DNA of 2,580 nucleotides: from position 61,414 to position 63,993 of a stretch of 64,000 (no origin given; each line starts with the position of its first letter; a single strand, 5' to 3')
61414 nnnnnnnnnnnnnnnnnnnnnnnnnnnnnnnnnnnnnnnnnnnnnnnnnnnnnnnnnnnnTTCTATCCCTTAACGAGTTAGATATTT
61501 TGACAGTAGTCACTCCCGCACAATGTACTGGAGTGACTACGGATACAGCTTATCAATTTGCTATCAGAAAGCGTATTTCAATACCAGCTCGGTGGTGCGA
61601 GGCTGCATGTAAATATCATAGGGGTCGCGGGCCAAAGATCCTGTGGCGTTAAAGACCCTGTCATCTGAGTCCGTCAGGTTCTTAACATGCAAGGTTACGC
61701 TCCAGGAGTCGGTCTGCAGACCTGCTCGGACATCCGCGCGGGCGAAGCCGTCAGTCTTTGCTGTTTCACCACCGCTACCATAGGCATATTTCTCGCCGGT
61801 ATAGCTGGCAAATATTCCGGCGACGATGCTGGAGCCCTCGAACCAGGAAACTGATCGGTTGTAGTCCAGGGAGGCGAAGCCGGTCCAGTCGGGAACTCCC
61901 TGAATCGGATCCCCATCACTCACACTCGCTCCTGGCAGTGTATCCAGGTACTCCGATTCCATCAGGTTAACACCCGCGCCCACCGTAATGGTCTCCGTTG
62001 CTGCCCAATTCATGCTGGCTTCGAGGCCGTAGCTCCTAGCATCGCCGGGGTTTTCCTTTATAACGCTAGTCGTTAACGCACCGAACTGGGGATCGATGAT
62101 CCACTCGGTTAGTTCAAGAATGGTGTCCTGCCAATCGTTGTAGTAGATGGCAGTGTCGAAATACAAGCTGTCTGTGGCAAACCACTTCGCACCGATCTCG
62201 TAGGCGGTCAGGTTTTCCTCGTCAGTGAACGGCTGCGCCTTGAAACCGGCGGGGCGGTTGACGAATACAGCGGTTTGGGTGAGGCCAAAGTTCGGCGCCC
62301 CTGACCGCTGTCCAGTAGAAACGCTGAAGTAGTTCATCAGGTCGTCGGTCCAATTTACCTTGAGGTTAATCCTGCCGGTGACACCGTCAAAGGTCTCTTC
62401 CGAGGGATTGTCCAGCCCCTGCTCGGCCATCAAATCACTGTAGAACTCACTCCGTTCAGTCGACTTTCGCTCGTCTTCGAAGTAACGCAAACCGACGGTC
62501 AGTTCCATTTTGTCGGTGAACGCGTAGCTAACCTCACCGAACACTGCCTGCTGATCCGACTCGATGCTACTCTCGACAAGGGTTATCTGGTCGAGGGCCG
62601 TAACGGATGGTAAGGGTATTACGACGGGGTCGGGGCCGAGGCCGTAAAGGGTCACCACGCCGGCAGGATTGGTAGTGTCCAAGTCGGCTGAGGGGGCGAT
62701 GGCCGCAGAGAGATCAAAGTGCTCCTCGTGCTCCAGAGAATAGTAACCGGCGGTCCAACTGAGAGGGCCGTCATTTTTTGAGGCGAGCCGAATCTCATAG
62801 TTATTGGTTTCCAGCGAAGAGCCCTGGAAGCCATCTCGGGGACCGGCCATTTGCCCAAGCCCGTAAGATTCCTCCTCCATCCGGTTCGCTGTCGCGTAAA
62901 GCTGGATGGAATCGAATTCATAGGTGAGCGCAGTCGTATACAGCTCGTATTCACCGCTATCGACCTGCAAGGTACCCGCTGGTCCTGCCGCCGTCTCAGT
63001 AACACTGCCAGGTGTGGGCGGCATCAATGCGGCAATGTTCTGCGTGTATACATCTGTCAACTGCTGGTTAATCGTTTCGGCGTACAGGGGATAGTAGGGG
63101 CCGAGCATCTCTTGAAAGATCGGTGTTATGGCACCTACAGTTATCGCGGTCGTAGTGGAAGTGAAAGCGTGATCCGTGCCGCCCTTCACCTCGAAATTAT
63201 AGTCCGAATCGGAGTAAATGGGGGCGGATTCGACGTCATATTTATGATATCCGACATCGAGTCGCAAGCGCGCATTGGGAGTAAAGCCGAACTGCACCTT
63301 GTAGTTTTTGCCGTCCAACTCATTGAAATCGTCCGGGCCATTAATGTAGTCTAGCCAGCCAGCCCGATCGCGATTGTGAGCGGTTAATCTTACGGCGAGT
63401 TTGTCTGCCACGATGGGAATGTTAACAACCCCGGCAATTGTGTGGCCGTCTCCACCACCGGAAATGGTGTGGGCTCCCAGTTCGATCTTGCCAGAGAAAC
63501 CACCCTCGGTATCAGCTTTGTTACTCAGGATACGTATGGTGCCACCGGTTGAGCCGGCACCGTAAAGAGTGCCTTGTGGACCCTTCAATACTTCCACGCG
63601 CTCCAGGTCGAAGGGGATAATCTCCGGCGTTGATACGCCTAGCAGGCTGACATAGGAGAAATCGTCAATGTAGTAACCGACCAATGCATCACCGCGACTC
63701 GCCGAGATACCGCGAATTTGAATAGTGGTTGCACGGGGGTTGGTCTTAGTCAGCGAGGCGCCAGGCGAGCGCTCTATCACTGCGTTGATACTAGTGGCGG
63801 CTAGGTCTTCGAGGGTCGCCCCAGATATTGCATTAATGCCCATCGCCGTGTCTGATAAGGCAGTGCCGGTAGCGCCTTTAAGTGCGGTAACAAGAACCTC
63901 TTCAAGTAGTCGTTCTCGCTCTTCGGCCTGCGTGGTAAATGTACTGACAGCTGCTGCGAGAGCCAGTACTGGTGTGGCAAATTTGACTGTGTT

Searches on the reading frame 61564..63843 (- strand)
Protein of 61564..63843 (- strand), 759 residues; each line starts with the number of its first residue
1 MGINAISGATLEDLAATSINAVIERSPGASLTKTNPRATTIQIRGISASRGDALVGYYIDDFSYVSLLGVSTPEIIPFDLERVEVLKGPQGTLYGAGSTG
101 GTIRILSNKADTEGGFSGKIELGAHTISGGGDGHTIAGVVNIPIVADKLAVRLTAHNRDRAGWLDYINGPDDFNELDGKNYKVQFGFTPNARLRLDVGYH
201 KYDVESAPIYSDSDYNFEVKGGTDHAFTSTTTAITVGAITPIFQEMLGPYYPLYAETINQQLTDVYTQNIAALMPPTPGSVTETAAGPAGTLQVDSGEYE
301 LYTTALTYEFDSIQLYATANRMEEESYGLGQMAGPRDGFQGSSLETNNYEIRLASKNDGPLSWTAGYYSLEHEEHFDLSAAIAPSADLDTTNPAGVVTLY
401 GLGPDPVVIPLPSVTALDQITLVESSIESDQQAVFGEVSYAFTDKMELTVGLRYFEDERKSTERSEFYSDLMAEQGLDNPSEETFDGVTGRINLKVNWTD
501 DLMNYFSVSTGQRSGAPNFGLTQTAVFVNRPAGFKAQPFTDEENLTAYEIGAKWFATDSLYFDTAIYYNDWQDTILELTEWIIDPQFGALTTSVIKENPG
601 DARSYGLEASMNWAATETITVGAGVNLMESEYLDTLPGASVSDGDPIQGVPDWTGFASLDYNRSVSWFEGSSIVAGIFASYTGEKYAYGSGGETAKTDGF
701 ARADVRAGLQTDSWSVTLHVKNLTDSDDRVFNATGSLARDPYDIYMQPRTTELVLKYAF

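Call 33: search_protein_families(library=pfam, proteins=[window:61564-63843:-])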
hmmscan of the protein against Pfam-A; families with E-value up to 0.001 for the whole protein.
window:61564-63843:- (759 aa): 3 families
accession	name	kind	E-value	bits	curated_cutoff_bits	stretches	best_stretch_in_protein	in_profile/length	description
PF00593.30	TonB_dep_Rec_b-barrel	-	1.4e-32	114.6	27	1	291-723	50-436/436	TonB dependent receptor-like, beta-barrel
PF07715.20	Plug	-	4.8e-16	59.6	23.9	1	3-102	9-107/107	TonB-dependent Receptor Plug Domain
PF14905.12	OMP_b-brl_3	-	3.8e-05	23.3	27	1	546-757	219-408/408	Outer membrane protein beta-barrel family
